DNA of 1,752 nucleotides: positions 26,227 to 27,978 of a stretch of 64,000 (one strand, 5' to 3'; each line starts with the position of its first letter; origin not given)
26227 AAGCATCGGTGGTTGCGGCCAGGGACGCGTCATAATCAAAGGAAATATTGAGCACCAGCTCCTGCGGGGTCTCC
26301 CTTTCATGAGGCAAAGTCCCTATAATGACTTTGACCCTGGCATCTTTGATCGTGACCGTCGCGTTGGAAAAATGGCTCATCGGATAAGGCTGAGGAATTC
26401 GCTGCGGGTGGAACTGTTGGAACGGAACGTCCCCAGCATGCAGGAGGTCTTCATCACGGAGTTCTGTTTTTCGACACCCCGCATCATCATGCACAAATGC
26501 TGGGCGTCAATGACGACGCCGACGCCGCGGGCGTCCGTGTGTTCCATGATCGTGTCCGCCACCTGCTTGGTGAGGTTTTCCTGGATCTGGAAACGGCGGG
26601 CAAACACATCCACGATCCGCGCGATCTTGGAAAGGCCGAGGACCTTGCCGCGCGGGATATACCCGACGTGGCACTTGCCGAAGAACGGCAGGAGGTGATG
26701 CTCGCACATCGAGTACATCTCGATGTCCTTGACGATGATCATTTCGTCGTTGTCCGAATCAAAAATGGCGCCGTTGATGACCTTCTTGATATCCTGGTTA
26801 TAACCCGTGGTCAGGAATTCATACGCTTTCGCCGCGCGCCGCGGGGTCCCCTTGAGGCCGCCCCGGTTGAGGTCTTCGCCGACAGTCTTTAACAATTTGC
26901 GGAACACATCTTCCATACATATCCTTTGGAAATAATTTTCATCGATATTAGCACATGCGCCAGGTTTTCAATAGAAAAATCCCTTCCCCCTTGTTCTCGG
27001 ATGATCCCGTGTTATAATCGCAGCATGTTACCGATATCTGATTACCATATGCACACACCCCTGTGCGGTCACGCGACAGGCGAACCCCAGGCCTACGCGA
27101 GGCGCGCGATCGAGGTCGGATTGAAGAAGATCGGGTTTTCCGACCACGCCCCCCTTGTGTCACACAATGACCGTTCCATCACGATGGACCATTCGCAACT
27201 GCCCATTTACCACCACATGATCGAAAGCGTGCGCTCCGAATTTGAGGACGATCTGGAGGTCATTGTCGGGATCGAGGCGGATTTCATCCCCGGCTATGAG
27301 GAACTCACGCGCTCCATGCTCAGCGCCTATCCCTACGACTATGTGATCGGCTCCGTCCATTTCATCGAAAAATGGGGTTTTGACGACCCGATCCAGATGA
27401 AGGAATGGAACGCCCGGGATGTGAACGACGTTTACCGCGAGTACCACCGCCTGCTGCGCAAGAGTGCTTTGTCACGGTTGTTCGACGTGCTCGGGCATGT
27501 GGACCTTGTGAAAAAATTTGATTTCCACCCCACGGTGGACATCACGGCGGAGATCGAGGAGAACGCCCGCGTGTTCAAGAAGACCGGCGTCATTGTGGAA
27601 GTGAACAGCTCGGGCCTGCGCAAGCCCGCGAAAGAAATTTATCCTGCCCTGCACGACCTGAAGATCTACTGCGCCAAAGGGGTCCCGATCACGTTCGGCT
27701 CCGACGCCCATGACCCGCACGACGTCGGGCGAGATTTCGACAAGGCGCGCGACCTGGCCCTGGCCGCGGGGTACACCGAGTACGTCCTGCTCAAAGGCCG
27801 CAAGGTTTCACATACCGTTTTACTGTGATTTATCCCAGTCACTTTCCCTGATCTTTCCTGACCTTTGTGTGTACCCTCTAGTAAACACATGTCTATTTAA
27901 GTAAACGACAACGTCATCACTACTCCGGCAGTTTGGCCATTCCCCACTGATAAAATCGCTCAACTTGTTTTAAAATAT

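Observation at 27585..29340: HEPN/MNT toxin-antitoxin cassette at the 3' end of the histidinol-phosphatase gene, bracketed by a ~240-bp diverged direct repeat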

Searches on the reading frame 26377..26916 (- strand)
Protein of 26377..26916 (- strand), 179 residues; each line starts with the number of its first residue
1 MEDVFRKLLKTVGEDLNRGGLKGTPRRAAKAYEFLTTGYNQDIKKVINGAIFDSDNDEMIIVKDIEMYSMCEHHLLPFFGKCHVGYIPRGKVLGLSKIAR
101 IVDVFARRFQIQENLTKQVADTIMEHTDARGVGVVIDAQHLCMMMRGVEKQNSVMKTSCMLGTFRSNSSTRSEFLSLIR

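Call 7: search_protein_families(library=pfam, proteins=[window:26377-26916:-], max_evalue=0.01)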
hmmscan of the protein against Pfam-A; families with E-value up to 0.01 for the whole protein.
window:26377-26916:- (179 aa): 2 families
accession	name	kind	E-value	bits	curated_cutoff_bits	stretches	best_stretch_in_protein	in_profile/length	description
PF01227.27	GTP_cyclohydroI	-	3.7e-76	255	27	1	2-179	2-179/179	GTP cyclohydrolase I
PF14489.11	QueF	-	0.00074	20.1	27.3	1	77-134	1-58/81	QueF-like protein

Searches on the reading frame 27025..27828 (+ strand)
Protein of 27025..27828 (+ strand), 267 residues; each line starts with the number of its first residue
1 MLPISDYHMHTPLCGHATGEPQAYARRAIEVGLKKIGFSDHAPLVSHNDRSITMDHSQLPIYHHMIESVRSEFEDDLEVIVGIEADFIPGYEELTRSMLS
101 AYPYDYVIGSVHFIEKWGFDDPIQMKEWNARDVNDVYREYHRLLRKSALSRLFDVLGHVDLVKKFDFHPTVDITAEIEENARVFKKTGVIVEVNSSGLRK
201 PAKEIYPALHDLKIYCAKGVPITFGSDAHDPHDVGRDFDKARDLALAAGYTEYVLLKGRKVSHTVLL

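Call 7: search_protein_families(library=pfam, proteins=[window:27025-27828:+], max_evalue=0.01)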
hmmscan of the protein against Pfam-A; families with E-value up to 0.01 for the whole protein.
window:27025-27828:+ (267 aa): 2 families
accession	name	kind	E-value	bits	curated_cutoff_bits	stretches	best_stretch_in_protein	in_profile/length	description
PF02811.25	PHP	-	5.4e-28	98.8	26.4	1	6-196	1-164/164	PHP domain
PF13263.12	PHP_C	-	0.0061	16.5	21.3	0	218-236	14-32/56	PHP-associated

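Call 8: search_protein_families(library=ncbifam, proteins=[window:27025-27828:+], max_evalue=0.01)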
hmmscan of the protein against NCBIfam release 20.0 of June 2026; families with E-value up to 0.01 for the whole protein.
window:27025-27828:+ (267 aa): 9 families
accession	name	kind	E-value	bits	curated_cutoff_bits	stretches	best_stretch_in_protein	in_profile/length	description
NF005596.0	PRK07328.1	subfamily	1.7e-96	322.8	202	1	4-262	3-264/269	histidinol-phosphatase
TIGR01856.1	hisJ_fam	subfamily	8.1e-54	183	90.2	1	6-242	2-251/252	histidinol-phosphatase HisJ family protein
NF005996.1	PRK08123.1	equivalog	1.9e-38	132.3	133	1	6-240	2-260/262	histidinol-phosphatase HisJ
NF005235.0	PRK06740.1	equivalog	9.7e-38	130.4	442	1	61-260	123-325/335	histidinol phosphate phosphatase domain-containing protein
NF004086.0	PRK05588.1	equivalog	2.1e-15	57.4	321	1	78-260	66-250/255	histidinol phosphate phosphatase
NF006702.0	PRK09248.1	domain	4.8e-13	49.2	264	2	5-112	5-102/246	PHP domain-containing protein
NF006251.0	PRK08392.1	equivalog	1.5e-11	44.2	212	1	5-238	2-194/216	hypothetical protein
NF005597.0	PRK07329.1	equivalog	2.6e-09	37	303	1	55-261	46-253/257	hypothetical protein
NF004981.0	PRK06361.1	equivalog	0.00017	21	117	0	6-89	3-75/217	histidinol phosphate phosphatase domain-containing protein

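Call 17: find_related_loci(query=window:27049-27828:+, collection=metagenome_contigs, flank=5000)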
Query window:27049-27828:+ (259 aa) in metagenome_contigs; peptide patterns used: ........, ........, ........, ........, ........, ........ (x = any residue, [..] = any of these).
156 stretches matched a pattern; 19 encode a relative of the query (tblastn E <= 1e-3); 19 distinct loci.
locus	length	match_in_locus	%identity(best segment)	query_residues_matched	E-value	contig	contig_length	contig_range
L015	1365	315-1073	89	1-253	5e-174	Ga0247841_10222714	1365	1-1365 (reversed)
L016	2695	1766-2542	76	1-259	2e-151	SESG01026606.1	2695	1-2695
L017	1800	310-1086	76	1-259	4e-155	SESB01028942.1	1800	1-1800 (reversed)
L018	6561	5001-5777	76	1-259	1e-140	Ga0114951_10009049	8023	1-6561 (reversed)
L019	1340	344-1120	66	1-259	8e-136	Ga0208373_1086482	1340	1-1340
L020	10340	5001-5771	69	1-257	3e-123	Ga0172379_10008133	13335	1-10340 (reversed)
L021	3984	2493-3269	62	1-259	2e-113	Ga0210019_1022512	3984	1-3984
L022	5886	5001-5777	62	1-259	4e-112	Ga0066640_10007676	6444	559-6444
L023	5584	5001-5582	75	1-194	9e-104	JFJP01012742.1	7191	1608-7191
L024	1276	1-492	68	91-254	9e-84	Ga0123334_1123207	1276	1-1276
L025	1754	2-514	59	91-259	4e-66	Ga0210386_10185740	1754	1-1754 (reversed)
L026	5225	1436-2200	39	2-252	2e-56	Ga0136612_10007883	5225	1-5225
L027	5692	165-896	29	2-241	6e-17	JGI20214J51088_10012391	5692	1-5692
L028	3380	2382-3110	27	2-241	3e-16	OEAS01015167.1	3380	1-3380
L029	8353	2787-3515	27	2-241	2e-15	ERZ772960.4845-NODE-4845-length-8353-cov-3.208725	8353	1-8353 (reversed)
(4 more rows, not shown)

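Call 18: find_related_loci(query=window:27049-27828:+, collection=genome_contigs, flank=5000)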
Query window:27049-27828:+ (259 aa) in genome_contigs; peptide patterns used: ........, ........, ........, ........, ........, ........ (x = any residue, [..] = any of these).
123 stretches matched a pattern; 29 encode a relative of the query (tblastn E <= 1e-3); 28 distinct loci.
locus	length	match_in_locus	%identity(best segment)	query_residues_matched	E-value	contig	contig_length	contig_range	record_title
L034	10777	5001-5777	92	1-259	4e-164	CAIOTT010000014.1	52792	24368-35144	MAG: Candidatus Omnitrophica bacterium isolate Ki2-D4_bin-0675 genome assembly, contig: bin-0675:14/74, whole genome sho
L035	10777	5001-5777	79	1-259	5e-148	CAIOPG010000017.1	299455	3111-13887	MAG: Candidatus Omnitrophica bacterium isolate Umea1p4_bin-199 genome assembly, contig: bin-199:17/20, whole genome shot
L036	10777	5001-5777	79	1-259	2e-146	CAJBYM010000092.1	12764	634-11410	MAG: Candidatus Omnitrophica bacterium isolate Loc090907-5m_bin-489 genome assembly, contig: bin-489:092/139, whole geno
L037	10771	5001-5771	78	1-257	3e-144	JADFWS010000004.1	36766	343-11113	MAG: Candidatus Omnitrophota bacterium isolate nCal2bin1 nCal2_bin1_NODE_4_length_36766_cov_4.725967, whole genome shotg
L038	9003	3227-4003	75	1-259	6e-140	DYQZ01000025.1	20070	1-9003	MAG TPA_asm: Candidatus Omnitrophus sp. isolate SulCav_GS10_10_48_10 SulCav_GS10_10_3430_length_20070_cov_5_162678, whol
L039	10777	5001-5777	76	1-259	4e-140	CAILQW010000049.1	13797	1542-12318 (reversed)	MAG: Candidatus Omnitrophica bacterium isolate AM4_bin-704 genome assembly, contig: bin-704:49/67, whole genome shotgun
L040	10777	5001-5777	75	1-259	7e-139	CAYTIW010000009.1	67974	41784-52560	MAG TPA_asm: uncultured Planctomycetales bacterium isolate binchicken_co115_236 genome assembly, contig: NODE_782_length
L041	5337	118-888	75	1-257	1e-139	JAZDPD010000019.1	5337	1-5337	MAG: Candidatus Omnitrophota bacterium isolate MEGAHIT-group-0.817 k141_4274839, whole genome shotgun sequence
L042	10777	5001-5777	73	1-259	7e-137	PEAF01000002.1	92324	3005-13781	MAG: Candidatus Omnitrophota bacterium isolate MBPbin6 scaffold16, whole genome shotgun sequence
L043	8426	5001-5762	72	1-254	2e-129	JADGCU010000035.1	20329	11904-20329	MAG: Candidatus Omnitrophota bacterium isolate nXXbin4 nXX_bin4_NODE_270_length_20329_cov_6.327316, whole genome shotgun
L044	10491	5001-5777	70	1-259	5e-126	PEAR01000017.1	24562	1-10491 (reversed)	MAG: Candidatus Omnitrophota bacterium isolate Cal1bin1 scaffold62, whole genome shotgun sequence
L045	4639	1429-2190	69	1-254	4e-126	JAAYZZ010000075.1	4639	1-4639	MAG: Elusimicrobia bacterium isolate AS06rmzACSIP_371 194162_AS06, whole genome shotgun sequence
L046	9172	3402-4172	68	1-257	6e-121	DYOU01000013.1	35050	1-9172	MAG TPA_asm: Candidatus Elulimicrobium sp. isolate SulCav_GS09_5_2_46_18 SulCav_GS09_5_1682_length_35050_cov_9_889756, w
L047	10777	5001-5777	68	1-259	1e-119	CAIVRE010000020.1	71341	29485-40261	MAG: Candidatus Omnitrophica bacterium isolate AM-lipid-02-D9_bin-0629 genome assembly, contig: bin-0629:20/34, whole ge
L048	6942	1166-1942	76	1-259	3e-143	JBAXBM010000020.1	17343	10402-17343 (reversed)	MAG: Candidatus Omnitrophota bacterium isolate ELA167 MAG167_20, whole genome shotgun sequence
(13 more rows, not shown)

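Call 37: find_homologous_proteins(query=window:27049-27828:+, max_evalue=1e-60)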
Query window:27049-27828:+ (259 aa): 1339 proteins with E <= 1e-60 among 5681 candidates; the best 120 are listed.
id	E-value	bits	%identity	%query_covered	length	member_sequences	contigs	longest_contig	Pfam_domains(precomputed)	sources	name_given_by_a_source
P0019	6.0e-172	589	100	100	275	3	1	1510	PF02811.27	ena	-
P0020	4.8e-157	540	89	100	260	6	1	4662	PF02811.27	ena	-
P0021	5.6e-144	497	80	100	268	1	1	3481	PF13263.13,PF02811.27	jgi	jgi:histidinol-phosphatase (PHP family)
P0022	1.5e-143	495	80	100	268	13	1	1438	PF02811.27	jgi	jgi:histidinol-phosphatase (PHP family)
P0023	2.6e-143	495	79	100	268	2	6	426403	PF02811.27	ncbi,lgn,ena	-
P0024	1.2e-141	489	79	100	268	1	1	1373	PF02811.27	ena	-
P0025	4.7e-139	481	78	99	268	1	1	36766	PF02811.27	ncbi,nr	ncbi:MAG: histidinol-phosphatase HisJ [Candidatus Omnitrophica bacterium]|nr:histidinol-phosphatase 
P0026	7.5e-136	470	76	100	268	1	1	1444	PF02811.27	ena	-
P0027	1.0e-134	466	76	100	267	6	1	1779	PF02811.27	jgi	jgi:histidinol-phosphatase (PHP family)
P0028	1.6e-134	466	75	99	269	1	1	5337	PF02811.27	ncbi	ncbi:MAG: histidinol-phosphatase HisJ family protein [Candidatus Omnitrophota bacterium]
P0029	1.1e-133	463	76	100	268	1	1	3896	PF02811.27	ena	-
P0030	1.3e-132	460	74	100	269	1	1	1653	PF02811.27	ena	-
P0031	2.4e-132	459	75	100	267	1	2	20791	PF02811.27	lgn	-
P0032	2.9e-132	458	75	100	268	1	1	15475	PF02811.27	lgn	-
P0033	3.5e-132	458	73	100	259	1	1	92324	PF02811.27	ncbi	-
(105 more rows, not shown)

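Call 41: find_encoding_contigs(protein=P0019, flank=5000, max_places=6)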
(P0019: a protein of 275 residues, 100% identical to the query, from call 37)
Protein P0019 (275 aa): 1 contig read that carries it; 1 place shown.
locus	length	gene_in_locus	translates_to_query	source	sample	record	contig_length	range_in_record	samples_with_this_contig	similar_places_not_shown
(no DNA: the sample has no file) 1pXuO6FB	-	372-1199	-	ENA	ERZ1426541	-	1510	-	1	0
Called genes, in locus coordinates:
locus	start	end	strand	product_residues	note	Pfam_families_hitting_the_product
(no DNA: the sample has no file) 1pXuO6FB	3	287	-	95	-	?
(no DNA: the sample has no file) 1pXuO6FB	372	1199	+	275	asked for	PF02811:PHP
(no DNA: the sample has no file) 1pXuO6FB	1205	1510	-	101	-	?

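Call 42: find_encoding_contigs(protein=P0143, flank=6000, max_places=4)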
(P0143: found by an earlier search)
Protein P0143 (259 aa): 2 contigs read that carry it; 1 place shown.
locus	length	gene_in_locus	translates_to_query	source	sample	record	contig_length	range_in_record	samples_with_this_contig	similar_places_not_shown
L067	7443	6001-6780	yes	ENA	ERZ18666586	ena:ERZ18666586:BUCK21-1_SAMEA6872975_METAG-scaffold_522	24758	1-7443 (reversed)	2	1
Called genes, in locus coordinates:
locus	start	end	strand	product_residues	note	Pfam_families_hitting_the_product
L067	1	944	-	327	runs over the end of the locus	PF01118:Semialdhyde_dh, PF02774:Semialdhyde_dhC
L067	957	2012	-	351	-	PF00180:Iso_dh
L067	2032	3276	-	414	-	PF00109:ketoacyl-synt, PF02801:Ketoacyl-synt_C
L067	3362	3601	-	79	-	PF00550:PP-binding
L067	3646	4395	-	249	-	PF00106:adh_short, PF08659:KR, PF13561:adh_short_C2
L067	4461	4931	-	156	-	PF04186:FxsA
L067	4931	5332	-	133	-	PF02152:FolB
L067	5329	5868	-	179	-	PF01227:GTP_cyclohydroI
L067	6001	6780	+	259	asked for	PF02811:PHP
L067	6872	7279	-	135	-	-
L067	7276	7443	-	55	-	?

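Call 62: find_encoding_contigs(protein=P0139, flank=3000, max_places=4)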
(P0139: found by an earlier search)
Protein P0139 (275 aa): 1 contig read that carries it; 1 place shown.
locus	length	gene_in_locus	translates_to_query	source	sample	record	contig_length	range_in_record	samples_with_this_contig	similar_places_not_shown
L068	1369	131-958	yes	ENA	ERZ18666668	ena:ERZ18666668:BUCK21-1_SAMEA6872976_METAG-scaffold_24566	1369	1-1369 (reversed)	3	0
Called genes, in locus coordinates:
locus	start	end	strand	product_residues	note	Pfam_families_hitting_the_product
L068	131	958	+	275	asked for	PF02811:PHP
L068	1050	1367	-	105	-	?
